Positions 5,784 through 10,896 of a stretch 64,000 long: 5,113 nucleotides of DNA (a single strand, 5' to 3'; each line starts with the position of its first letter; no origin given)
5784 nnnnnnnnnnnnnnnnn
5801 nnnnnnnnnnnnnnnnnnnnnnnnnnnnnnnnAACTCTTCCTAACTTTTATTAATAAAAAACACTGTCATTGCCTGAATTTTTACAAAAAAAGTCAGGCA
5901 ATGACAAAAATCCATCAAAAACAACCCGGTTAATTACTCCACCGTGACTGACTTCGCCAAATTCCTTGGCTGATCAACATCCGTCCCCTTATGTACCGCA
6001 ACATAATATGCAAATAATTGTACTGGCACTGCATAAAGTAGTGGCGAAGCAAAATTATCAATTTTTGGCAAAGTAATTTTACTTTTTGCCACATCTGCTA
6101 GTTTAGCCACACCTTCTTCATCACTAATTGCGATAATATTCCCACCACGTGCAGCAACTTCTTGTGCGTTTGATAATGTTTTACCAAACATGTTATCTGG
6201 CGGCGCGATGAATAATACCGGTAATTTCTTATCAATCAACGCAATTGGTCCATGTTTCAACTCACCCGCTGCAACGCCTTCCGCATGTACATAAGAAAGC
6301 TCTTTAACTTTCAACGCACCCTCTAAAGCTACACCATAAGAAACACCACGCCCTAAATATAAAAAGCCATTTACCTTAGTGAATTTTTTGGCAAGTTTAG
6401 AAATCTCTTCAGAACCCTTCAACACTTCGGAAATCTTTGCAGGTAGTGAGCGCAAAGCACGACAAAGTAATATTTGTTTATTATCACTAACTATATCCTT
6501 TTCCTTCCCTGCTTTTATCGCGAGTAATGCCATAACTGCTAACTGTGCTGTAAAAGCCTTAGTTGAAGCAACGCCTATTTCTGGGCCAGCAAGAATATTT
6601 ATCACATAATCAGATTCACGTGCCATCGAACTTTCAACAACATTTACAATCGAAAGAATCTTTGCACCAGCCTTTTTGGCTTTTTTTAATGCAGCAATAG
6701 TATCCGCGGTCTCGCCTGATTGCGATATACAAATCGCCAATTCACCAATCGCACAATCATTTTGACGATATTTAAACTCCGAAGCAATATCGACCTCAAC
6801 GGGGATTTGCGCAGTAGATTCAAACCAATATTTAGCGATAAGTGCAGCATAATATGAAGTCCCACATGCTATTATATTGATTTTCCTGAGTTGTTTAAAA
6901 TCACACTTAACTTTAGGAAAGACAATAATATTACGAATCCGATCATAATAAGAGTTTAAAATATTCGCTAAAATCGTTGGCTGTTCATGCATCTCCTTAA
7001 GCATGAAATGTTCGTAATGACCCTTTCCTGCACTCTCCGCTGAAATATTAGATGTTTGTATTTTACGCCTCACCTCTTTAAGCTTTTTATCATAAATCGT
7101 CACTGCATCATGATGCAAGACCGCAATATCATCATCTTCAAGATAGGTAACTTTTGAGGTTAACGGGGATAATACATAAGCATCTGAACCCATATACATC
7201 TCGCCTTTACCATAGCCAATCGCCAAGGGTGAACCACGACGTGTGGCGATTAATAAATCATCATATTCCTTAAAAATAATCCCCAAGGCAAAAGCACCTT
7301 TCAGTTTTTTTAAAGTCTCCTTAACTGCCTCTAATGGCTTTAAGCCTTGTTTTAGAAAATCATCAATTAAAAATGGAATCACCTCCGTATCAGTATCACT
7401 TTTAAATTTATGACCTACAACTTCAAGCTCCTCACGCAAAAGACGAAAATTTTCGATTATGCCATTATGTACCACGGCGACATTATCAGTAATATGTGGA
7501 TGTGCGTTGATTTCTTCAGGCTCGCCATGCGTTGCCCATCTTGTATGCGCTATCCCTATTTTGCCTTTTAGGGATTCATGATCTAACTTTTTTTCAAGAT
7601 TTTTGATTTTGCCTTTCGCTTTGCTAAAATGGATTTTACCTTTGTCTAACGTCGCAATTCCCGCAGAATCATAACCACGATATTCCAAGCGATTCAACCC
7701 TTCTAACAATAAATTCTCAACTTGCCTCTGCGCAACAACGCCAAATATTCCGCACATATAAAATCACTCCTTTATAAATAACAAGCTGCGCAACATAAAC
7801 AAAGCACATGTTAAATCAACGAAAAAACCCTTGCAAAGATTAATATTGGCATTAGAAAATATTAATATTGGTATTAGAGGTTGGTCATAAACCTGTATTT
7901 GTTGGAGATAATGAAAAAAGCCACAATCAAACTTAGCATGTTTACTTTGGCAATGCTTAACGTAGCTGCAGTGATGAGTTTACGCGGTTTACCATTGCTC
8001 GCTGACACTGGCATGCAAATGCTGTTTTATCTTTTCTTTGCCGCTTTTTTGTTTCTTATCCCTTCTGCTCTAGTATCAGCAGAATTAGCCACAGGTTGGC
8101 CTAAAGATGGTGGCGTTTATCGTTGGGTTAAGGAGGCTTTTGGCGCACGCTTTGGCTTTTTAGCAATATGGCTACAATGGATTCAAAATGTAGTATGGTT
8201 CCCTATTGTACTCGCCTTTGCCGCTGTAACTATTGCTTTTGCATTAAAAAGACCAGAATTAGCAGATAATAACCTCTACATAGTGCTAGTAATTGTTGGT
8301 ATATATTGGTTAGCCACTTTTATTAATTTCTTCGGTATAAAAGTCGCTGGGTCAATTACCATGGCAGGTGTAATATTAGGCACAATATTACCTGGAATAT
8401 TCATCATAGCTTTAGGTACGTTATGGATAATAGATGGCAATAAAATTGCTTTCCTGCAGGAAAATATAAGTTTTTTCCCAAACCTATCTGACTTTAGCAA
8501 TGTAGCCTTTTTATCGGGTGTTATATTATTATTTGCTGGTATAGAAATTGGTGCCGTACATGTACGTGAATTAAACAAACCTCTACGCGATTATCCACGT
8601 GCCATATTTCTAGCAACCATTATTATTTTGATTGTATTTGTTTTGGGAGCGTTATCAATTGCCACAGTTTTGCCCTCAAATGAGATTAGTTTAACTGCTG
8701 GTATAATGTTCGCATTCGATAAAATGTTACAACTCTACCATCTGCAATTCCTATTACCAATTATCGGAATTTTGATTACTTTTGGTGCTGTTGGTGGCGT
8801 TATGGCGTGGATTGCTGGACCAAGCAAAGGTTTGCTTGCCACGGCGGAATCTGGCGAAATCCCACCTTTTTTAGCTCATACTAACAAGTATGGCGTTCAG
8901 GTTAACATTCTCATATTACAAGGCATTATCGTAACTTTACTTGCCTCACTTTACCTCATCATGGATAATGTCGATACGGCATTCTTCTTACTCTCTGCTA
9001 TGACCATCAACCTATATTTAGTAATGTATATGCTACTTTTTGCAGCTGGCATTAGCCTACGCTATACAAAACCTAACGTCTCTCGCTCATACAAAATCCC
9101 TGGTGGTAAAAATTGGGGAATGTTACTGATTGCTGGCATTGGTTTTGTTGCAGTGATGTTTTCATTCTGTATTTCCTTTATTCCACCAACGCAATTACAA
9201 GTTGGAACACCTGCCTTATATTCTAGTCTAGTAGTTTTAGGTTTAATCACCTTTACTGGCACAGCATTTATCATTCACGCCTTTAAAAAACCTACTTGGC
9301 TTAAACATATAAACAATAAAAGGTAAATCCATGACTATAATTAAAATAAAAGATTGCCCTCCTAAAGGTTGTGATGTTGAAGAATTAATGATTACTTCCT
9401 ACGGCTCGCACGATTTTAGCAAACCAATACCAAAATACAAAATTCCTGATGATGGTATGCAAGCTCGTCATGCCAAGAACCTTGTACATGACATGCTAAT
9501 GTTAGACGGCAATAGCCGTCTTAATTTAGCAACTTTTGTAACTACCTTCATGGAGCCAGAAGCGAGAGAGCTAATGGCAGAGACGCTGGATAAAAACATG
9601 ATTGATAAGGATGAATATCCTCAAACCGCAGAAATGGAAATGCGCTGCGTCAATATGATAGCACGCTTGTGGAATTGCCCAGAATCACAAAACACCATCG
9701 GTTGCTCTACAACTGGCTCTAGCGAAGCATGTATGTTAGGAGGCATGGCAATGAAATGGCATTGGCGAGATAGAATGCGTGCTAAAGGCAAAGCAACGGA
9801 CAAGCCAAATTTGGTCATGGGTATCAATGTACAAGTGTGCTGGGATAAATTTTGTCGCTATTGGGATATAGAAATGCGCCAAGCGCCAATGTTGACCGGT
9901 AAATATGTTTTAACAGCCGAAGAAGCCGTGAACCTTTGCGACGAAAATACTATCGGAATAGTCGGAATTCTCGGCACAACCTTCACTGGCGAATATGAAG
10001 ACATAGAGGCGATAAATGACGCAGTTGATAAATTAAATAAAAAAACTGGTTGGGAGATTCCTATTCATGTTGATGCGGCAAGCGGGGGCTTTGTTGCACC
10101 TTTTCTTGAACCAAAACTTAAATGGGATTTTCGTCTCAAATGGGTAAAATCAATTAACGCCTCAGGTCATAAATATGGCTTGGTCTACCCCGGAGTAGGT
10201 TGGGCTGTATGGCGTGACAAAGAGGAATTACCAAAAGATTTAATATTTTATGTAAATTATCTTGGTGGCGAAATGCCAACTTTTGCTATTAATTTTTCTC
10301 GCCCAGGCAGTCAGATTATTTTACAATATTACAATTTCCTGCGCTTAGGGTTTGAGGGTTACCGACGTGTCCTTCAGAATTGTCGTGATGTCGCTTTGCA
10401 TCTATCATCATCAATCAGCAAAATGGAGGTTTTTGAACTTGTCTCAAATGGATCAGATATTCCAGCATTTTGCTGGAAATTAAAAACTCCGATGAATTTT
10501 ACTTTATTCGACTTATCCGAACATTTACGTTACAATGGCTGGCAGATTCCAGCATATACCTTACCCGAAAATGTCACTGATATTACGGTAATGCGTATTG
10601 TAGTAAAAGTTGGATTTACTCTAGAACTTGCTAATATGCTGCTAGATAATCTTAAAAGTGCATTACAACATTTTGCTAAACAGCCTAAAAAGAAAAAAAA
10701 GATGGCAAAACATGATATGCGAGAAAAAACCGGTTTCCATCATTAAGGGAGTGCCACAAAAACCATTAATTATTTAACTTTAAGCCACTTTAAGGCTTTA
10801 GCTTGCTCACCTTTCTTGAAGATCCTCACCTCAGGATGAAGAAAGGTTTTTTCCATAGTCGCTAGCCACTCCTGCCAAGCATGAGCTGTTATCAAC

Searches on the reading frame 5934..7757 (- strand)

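Call 45: search_protein_families(library=pfam, proteins=[window:5934-7757:-], max_evalue=0.00001)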
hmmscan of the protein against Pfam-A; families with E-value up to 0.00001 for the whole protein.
window:5934-7757:- (607 aa): 3 families
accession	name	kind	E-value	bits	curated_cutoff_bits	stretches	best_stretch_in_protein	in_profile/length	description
PF01380.27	SIS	-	1.1e-57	194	25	2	289-414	4-130/131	SIS domain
PF13522.11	GATase_6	-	3.2e-19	69.7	27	1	64-192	9-130/130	Glutamine amidotransferase domain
PF13537.11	GATase_7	-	5.7e-15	55.9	25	1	87-194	15-119/123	Glutamine amidotransferase domain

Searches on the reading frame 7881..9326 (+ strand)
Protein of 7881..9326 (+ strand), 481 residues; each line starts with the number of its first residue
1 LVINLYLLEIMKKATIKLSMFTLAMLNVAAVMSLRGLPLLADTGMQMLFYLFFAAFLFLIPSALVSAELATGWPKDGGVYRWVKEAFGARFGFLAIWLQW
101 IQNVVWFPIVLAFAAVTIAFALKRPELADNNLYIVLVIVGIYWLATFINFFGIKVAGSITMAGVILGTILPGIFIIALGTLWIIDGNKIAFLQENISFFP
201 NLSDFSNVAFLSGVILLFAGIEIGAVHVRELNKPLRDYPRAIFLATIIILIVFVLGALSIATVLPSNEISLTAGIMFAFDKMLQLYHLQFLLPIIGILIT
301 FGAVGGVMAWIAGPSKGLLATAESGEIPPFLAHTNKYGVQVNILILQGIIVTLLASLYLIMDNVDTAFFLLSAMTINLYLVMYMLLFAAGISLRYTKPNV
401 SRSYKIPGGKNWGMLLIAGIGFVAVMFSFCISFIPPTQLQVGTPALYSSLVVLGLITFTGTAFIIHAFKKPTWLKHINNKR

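Call 45: search_protein_families(library=pfam, proteins=[window:7881-9326:+], max_evalue=0.00001)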
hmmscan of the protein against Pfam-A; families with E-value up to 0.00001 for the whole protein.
window:7881-9326:+ (481 aa): 2 families
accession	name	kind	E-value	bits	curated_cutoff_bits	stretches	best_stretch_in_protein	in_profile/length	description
PF13520.12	AA_permease_2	-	1.5e-67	228.9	27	1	18-454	1-425/427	Amino acid permease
PF00324.27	AA_permease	-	9e-29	100.9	24.6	1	40-466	23-462/470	Amino acid permease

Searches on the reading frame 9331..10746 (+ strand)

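Call 45: search_protein_families(library=pfam, proteins=[window:9331-10746:+], max_evalue=0.00001)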
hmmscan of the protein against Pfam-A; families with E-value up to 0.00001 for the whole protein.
window:9331-10746:+ (471 aa): 1 family
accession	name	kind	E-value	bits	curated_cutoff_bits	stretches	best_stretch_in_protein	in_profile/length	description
PF00282.25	Pyridoxal_deC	-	9.6e-82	275.1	27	1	52-385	16-375/375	Pyridoxal-dependent decarboxylase conserved domain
